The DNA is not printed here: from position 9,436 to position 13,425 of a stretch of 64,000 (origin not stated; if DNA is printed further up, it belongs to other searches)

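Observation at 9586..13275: Giant hook protein FlgE (1229 aa), about three times the usual gammaproteobacterial size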

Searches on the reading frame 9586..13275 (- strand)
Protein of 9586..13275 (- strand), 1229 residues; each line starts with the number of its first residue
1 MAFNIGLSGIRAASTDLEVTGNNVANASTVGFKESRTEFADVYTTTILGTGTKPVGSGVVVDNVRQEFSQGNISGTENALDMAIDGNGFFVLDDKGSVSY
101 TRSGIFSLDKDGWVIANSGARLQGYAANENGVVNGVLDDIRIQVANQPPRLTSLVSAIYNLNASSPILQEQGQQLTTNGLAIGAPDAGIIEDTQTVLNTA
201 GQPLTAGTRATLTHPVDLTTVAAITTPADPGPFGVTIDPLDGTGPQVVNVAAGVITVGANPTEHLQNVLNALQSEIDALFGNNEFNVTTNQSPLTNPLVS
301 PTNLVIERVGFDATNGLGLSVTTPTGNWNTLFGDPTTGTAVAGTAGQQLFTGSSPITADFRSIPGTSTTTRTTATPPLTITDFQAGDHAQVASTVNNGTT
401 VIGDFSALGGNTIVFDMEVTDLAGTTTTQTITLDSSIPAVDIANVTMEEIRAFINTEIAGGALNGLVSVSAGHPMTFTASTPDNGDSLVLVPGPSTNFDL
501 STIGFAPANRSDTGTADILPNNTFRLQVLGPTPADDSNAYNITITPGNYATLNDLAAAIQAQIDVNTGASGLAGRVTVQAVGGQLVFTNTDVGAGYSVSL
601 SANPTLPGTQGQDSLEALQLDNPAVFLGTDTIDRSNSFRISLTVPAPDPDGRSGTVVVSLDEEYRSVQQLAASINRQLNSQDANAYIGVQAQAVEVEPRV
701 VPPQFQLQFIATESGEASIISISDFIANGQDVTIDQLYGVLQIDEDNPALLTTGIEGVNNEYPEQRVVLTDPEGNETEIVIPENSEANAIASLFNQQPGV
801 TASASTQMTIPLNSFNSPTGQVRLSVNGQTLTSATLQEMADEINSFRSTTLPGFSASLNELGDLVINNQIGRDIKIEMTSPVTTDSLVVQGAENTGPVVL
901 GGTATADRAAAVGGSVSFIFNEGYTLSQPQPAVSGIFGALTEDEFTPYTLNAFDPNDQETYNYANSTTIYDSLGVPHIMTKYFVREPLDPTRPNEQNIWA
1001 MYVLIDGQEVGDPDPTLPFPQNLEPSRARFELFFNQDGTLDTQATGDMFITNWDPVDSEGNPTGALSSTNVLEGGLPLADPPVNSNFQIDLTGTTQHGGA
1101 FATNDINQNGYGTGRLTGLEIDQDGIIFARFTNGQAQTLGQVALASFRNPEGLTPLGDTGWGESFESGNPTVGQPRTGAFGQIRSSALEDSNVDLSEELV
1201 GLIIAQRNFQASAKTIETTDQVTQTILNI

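Call 4: search_protein_families(library=pfam, proteins=[window:9586-13275:-], max_evalue=1)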
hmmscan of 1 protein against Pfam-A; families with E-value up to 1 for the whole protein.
window:9586-13275:- (1229 aa): 7 families
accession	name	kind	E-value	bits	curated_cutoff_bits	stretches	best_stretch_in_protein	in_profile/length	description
PF07559.19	FlgE_D2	-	1.1e-31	110.7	22.7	1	944-1111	6-142/142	Flagellar basal body protein FlaE D2 domain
PF06429.18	Flg_bbr_C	-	3.6e-14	52.4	23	1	1185-1229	2-46/46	Flagellar basal body rod FlgEFG protein C-terminal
PF22692.1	LlgE_F_G_D1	-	7.1e-09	36.1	27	1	83-141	1-44/64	Flagellar hook protein FlgE/F/G D1 domain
PF00460.25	Flg_bb_rod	-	1.3e-06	28.7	20.7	1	4-33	2-31/31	Flagella basal body rod protein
PF07196.18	Flagellin_IN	-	0.054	14.1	22.7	0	833-867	20-52/55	Flagellin hook IN motif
PF16238.11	DUF4897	-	0.14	12.4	28.6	0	113-147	79-113/157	Domain of unknown function (DUF4897)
PF21403.4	OTU1_UBXL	-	0.26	12.3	22.7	0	651-681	7-36/49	OTU1, UBXL domain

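Call 5: search_protein_families(library=ncbifam, proteins=[window:9586-13275:-], max_evalue=1)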
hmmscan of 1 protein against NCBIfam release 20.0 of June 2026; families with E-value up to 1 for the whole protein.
window:9586-13275:- (1229 aa): 26 families (the best 25 are shown)
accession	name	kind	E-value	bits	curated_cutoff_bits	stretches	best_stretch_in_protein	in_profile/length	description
NF004238.1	PRK05682.1-1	equivalog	1.1e-140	469.5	400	2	948-1229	168-413/414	flagellar hook protein FlgE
NF004240.1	PRK05682.1-4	equivalog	7.3e-111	371.6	472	2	948-1229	175-442/443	flagellar hook protein FlgE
NF005286.1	PRK06803.1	equivalog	9.7e-104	347.7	467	2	950-1228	167-400/402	flagellar hook protein FlgE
TIGR03506.1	FlgEFG_subfam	subfamily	1e-88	298.4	70.25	2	939-1212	141-351/351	flagellar hook-basal body complex protein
NF004241.1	PRK05682.1-5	equivalog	1.7e-77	261.5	469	2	961-1228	189-443/446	flagellar hook protein FlgE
NF009279.0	PRK12637.1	equivalog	1.1e-71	242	663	3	1080-1229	324-472/473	flagellar hook protein FlgE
TIGR02489.1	flgE_epsilon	equivalog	4.3e-56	190.8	412.85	2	963-1228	483-716/719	flagellar hook protein FlgE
NF004242.0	PRK05682.2-1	equivalog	6.9e-55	186.5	365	2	949-1228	166-419/422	flagellar hook protein FlgE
NF004243.1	PRK05682.2-2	equivalog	2.9e-53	181.4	801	2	1078-1228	268-417/420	flagellar hook protein FlgE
NF009278.1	PRK12636.1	equivalog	5.5e-50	170.3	350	2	1117-1229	149-261/263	flagellar basal body rod protein FlgG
TIGR02488.1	flgG_G_neg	equivalog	4.4e-47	160.8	252.75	2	4-145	3-160/259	flagellar basal-body rod protein FlgG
TIGR02490.1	flgF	equivalog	7.9e-43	146.5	178.5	2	5-134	3-128/218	flagellar basal-body rod protein FlgF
NF040922.1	flgE_Caulobact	equivalog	1.5e-42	146.3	750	2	1033-1229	300-503/505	flagellar hook protein FlgE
NF009456.0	PRK12816.1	equivalog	1.2e-36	126.8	416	2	1119-1228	151-261/264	flagellar basal body rod protein FlgG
NF009280.2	PRK12640.1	subfamily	5.4e-23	81.8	210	2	5-124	7-123/246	flagellar basal body rod protein FlgF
TIGR01395.1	FlgC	equivalog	2e-07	31.4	102.1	2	1189-1228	95-134/137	flagellar basal body rod protein FlgC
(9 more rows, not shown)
